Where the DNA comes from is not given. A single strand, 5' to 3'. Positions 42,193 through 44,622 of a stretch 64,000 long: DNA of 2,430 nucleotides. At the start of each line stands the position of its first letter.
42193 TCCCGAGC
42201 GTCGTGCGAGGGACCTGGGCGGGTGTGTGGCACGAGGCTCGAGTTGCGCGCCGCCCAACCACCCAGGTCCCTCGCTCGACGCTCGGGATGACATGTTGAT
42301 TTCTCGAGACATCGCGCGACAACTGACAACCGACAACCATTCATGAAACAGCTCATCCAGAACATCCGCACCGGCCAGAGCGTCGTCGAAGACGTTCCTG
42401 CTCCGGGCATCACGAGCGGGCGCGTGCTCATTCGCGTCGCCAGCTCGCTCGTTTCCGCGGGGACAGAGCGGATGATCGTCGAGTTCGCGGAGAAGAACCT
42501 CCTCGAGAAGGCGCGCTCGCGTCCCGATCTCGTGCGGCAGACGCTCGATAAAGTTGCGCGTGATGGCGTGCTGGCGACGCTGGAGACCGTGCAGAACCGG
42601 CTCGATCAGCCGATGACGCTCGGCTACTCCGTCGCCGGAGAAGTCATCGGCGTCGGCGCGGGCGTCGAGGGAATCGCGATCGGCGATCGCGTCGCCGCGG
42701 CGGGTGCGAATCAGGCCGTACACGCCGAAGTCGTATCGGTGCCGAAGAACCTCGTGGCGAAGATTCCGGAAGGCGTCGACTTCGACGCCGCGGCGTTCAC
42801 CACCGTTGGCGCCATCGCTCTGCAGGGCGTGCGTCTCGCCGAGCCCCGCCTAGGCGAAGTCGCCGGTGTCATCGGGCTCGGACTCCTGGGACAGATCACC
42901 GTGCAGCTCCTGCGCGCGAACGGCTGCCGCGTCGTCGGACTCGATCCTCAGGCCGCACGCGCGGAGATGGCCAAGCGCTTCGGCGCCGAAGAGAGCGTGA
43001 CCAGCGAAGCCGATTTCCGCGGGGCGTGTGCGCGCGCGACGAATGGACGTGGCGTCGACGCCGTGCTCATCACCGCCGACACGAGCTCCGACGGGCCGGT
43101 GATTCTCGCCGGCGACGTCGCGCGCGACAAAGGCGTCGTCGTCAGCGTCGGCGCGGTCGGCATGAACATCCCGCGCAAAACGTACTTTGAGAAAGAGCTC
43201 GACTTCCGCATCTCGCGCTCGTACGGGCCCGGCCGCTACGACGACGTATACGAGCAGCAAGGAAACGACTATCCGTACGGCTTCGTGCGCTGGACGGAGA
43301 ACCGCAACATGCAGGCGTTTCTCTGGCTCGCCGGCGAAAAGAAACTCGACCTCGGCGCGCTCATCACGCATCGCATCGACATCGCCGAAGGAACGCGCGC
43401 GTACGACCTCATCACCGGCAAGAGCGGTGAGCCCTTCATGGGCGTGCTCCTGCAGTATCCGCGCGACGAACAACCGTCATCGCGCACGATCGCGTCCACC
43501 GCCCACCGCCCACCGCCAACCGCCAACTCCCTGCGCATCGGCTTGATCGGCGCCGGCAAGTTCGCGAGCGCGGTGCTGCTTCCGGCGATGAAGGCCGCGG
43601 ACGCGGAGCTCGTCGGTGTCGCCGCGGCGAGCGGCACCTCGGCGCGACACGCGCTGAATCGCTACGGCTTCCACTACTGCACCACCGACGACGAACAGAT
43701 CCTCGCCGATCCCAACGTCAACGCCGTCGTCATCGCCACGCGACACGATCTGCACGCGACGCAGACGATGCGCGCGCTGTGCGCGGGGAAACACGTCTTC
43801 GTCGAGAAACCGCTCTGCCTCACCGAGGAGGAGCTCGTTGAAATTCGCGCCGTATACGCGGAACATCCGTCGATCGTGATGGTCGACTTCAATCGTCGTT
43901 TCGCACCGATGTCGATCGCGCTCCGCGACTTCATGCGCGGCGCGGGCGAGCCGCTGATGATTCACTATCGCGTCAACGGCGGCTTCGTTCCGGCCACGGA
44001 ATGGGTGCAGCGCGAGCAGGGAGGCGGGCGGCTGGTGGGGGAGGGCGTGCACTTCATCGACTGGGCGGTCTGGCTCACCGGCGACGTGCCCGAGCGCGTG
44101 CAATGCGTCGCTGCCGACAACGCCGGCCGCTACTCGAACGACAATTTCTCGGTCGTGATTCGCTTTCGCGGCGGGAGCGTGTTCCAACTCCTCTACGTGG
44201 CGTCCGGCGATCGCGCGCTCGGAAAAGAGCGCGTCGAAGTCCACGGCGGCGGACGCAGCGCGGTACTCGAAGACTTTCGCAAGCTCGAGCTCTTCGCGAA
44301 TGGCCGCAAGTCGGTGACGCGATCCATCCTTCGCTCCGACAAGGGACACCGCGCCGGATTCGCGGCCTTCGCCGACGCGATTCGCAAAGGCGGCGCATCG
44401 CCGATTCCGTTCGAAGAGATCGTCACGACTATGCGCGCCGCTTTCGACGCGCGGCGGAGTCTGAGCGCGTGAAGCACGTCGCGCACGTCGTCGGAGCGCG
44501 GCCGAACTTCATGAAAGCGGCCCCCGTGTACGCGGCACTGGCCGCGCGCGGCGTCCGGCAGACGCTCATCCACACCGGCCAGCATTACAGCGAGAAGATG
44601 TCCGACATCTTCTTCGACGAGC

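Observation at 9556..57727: Superfamily of intergenic hairpins with tandem 7-nt arms: conserved architecture, variable unit sequence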

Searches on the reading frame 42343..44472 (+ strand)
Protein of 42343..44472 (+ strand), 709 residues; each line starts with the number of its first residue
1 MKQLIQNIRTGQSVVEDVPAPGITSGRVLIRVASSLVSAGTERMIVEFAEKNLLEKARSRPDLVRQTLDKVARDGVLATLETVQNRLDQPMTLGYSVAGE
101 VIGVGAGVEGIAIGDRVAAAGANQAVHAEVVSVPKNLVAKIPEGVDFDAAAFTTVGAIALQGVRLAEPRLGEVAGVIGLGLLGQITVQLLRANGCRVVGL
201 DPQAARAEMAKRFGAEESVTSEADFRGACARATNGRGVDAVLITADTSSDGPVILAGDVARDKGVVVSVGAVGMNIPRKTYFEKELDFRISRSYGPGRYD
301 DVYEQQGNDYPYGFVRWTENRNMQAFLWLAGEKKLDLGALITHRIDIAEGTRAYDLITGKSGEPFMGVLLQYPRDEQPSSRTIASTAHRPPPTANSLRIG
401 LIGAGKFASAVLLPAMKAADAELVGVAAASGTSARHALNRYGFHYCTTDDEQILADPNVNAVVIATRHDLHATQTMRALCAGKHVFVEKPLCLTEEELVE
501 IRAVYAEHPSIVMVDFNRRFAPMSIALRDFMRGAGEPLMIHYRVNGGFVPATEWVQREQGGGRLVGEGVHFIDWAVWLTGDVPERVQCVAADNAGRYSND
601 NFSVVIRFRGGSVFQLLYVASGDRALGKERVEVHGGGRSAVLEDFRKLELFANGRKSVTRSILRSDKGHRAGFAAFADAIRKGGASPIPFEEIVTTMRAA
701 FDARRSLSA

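Call 40: search_protein_families(library=pfam, proteins=[window:42343-44472:+])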
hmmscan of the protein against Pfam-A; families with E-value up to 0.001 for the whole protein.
window:42343-44472:+ (709 aa): 7 families
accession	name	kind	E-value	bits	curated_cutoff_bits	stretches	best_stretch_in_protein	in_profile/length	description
PF01408.29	GFO_IDH_MocA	-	3.3e-26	92.7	24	1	397-516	1-120/120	Oxidoreductase family, NAD-binding Rossmann fold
PF00107.32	ADH_zinc_N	-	7.9e-16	58.6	31.8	1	182-300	2-121/129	Zinc-binding dehydrogenase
PF02894.22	GFO_IDH_MocA_C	-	1.6e-12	48.2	22.9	1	535-641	10-128/218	Oxidoreductase family, C-terminal alpha/beta domain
PF22725.1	GFO_IDH_MocA_C3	-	8e-12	45.7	27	1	535-635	14-118/124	GFO/IDH/MocA C-terminal domain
PF08240.17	ADH_N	-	5.6e-07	30.2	23.5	1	85-142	28-103/104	Alcohol dehydrogenase GroES-like domain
PF02826.25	2-Hacid_dh_C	-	4.5e-06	26.6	25.1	0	171-223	36-92/178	D-isomer specific 2-hydroxyacid dehydrogenase, NAD binding domain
PF03807.23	F420_oxidored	-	0.00018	22.4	21.6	0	398-466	1-67/94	NADP oxidoreductase coenzyme F420-dependent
